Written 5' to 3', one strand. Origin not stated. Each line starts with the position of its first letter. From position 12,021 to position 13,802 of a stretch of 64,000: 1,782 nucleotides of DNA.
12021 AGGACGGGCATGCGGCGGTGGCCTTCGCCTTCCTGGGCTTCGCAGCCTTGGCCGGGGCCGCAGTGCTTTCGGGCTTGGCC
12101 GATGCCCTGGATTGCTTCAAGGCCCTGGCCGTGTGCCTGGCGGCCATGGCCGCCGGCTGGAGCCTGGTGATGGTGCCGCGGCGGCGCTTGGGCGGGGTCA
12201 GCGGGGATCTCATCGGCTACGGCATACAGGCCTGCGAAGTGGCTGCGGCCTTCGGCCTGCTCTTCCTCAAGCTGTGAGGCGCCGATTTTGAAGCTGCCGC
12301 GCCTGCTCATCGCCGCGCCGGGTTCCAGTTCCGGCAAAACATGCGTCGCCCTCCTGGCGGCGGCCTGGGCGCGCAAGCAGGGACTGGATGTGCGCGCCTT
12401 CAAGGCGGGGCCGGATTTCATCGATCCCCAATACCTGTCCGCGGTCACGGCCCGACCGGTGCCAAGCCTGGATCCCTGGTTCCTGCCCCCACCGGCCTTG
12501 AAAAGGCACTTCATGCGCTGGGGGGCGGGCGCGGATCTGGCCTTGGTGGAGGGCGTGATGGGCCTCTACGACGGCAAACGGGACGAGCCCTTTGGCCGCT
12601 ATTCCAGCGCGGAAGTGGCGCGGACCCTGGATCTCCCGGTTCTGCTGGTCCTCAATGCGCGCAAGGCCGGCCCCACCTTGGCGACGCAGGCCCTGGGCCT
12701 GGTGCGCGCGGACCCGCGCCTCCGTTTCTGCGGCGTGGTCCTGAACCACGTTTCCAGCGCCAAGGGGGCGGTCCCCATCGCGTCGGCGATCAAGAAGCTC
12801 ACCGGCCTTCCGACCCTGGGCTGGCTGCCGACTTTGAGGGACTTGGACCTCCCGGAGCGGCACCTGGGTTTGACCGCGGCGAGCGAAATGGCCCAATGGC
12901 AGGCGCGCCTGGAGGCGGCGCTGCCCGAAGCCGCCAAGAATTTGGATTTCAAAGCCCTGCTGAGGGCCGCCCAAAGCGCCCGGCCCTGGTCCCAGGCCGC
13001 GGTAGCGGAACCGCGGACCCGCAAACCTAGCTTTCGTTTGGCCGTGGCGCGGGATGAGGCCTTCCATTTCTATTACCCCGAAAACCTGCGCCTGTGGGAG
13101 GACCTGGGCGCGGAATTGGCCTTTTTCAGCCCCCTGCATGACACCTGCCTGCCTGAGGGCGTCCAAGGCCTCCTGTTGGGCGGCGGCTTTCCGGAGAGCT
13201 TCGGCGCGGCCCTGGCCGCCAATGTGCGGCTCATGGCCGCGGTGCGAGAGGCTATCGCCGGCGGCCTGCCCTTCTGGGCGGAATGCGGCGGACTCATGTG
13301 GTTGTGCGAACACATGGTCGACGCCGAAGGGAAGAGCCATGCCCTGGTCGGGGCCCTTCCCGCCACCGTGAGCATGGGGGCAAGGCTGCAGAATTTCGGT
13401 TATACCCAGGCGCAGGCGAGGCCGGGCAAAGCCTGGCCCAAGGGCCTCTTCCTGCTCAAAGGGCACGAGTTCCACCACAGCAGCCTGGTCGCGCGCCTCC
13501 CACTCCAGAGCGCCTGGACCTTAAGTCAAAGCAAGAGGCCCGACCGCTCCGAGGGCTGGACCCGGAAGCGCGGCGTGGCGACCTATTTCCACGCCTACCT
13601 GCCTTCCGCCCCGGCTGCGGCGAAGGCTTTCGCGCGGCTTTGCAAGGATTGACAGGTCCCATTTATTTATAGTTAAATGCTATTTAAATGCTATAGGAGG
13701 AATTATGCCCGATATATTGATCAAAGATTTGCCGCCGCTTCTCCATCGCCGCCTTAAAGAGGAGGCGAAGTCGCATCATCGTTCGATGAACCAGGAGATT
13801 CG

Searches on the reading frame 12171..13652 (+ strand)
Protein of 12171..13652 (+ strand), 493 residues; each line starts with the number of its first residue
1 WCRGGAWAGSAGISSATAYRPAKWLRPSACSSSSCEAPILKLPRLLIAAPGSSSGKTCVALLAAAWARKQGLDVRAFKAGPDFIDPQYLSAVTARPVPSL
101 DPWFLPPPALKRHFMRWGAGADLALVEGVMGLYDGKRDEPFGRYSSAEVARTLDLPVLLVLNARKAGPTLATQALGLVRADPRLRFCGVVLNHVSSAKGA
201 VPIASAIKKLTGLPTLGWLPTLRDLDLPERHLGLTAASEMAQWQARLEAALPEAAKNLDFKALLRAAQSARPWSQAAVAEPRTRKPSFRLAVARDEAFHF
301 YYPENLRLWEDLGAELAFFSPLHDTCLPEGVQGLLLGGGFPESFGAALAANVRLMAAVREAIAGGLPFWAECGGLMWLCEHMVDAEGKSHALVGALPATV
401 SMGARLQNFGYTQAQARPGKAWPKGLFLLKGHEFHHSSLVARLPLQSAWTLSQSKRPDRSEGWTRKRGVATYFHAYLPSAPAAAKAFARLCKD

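Call 45: search_protein_families(library=pfam, proteins=[window:12171-13652:+], max_evalue=0.0001)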
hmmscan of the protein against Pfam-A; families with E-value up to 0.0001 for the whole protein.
window:12171-13652:+ (493 aa): 3 families
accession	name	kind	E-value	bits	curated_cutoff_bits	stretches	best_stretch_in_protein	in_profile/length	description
PF07685.20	GATase_3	-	3.4e-30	105.6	27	1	290-477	2-191/196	CobB/CobQ-like glutamine amidotransferase domain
PF13500.12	AAA_26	-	2e-10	41.3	27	1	121-226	99-195/198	AAA domain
PF01656.29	CbiA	-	3.5e-07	30.7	25.4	1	46-232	2-123/125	CobQ/CobB/MinD/ParA nucleotide binding domain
